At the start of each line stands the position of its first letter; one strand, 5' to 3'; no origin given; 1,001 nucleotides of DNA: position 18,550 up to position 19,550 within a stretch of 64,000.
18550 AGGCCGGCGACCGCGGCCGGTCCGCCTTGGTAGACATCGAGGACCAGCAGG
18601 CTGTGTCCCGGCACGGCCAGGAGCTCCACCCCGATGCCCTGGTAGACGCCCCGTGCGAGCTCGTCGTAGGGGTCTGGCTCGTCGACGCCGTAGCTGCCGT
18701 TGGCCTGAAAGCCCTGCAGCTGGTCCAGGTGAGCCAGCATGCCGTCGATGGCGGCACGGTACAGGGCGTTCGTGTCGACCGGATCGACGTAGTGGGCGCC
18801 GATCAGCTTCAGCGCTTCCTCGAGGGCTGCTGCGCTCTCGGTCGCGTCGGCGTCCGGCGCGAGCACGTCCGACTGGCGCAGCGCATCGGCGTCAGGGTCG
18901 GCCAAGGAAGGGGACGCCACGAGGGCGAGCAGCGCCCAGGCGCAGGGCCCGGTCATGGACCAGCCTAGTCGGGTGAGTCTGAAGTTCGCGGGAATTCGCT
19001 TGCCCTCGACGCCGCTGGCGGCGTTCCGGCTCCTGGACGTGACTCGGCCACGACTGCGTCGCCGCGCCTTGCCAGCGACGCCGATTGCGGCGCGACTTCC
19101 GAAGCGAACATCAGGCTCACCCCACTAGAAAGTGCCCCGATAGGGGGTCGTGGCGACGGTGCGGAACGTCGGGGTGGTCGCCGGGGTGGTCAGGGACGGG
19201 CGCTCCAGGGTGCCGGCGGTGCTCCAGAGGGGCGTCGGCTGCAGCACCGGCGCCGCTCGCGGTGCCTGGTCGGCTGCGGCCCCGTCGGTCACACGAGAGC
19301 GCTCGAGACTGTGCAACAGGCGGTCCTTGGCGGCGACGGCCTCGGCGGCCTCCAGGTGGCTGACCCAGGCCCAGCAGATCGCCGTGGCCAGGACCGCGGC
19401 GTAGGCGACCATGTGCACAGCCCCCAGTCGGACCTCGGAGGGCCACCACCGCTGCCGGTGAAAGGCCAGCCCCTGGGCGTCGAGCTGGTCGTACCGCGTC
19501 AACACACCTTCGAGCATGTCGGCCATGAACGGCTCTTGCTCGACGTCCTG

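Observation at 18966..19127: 162-bp MITE-like element with terminal inverted repeats and TA flanks, present twice in the window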

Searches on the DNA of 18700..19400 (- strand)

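Call 7: search_rna_families(source=window, start=18700, end=19400, threshold=evalue, max_evalue=10)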
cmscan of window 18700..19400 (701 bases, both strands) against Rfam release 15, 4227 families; matches with E-value up to 10: 0.
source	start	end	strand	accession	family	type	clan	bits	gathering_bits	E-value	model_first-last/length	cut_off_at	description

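Call 86: build_rna_model(alignment_id=A3, structure=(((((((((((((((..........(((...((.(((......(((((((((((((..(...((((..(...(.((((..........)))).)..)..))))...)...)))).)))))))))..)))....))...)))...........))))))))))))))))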
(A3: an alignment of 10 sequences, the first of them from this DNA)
Model R1 built from alignment A3 (10 sequences, 167 columns); structure: as given.
model positions 163; base pairs 47; branch points 0; effective number of sequences 1.15; information 0.591 bits per position. Calibrated on 0.2 Mb of random sequence (short: E-values are rough).
structure used (alignment columns):
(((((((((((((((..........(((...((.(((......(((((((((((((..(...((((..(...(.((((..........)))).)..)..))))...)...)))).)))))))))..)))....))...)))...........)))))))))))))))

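Call 87: search_with_rna_model(model_id=R1, sources=[window, L005, L011, L013, L014, L015, L016, L019, L021, L022, L033, L034, L035, L036, L037, L038], max_evalue=1)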
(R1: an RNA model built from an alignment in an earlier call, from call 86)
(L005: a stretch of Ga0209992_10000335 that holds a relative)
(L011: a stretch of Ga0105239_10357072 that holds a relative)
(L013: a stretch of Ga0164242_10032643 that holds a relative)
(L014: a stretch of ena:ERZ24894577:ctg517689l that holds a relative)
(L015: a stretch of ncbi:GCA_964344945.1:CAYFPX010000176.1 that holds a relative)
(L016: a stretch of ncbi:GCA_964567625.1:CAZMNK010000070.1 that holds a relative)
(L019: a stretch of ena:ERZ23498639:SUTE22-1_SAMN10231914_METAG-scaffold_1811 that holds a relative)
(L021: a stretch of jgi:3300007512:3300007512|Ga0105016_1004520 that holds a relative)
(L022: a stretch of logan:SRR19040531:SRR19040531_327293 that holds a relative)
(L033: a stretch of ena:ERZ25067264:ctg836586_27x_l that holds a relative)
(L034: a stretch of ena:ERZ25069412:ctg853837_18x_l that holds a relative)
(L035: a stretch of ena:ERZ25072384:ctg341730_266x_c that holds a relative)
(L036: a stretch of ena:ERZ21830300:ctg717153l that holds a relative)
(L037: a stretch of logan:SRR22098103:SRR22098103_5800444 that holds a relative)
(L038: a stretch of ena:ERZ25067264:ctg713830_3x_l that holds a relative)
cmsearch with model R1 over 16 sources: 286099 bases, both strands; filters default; matches with E-value up to 1: 43.
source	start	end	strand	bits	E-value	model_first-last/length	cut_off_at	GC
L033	10038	10200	-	180.1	1.9e-38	1-163/163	no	0.66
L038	9990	10152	+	176.9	9.8e-38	1-163/163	no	0.66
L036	10189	10352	-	176.1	1.5e-37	1-163/163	no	0.63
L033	10367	10530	-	166.2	2.6e-35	1-163/163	no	0.65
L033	10202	10365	-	165.4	4.2e-35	1-163/163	no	0.65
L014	10440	10600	-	163.1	1.3e-34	1-163/163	no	0.69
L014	10277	10438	-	159.9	7.5e-34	1-163/163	no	0.67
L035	10431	10593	+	159.7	8.1e-34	1-163/163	no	0.65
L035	18616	18781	+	155.7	6.5e-33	1-163/163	no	0.68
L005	5561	5718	+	155.4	7.9e-33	1-163/163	no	0.68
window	50270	50427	-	152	4.6e-32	1-163/163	no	0.68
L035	10267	10429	+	150.5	9.8e-32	1-163/163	no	0.65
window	18968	19125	-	148.7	2.6e-31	1-163/163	no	0.68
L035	18450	18614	+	148.6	2.7e-31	1-163/163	no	0.67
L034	10500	10660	-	137.9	7.6e-29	1-163/163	no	0.63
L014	10118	10275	-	130.4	3.7e-27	1-163/163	no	0.68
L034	10166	10328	-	129.7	5.4e-27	1-163/163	no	0.63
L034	10333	10495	-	125.4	5.4e-26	1-163/163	no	0.63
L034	10001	10161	-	119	1.5e-24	1-163/163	no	0.63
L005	5561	5718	-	41.3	7.4e-07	1-163/163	no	0.68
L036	10189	10352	+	37.8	4.7e-06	1-163/163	no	0.63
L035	10431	10593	-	34.8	2.2e-05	1-163/163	no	0.65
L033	10038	10200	+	34.1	3.1e-05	1-163/163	no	0.66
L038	9990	10152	-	33.6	4.2e-05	1-163/163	no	0.66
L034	10500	10660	+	31.7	0.00011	1-163/163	no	0.63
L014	10046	10126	+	27.9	0.00082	1-163/163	no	0.65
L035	10267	10429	-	27.6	0.00098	1-163/163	no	0.65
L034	10166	10328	+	24.9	0.004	1-163/163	no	0.63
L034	10333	10495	+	24.7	0.0045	1-163/163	no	0.63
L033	10367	10530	+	24.3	0.0055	1-163/163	no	0.65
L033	10202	10365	+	23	0.011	1-163/163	no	0.65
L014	10277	10435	+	22.9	0.011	1-163/163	no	0.67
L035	18616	18781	-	21.5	0.024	1-163/163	no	0.68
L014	10440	10600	+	19.4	0.072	1-163/163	no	0.69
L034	10001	10161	+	17.5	0.19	1-163/163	no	0.63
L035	18321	18448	+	17.4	0.21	1-163/163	no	0.7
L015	3396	3486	+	16.8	0.28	33-129/163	no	0.74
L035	18450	18614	-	16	0.43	1-163/163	no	0.67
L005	2694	2789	-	15.7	0.5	1-163/163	no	0.73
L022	4919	4980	-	15.1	0.66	44-119/163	no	0.81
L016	2604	2633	+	15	0.71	1-163/163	no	0.7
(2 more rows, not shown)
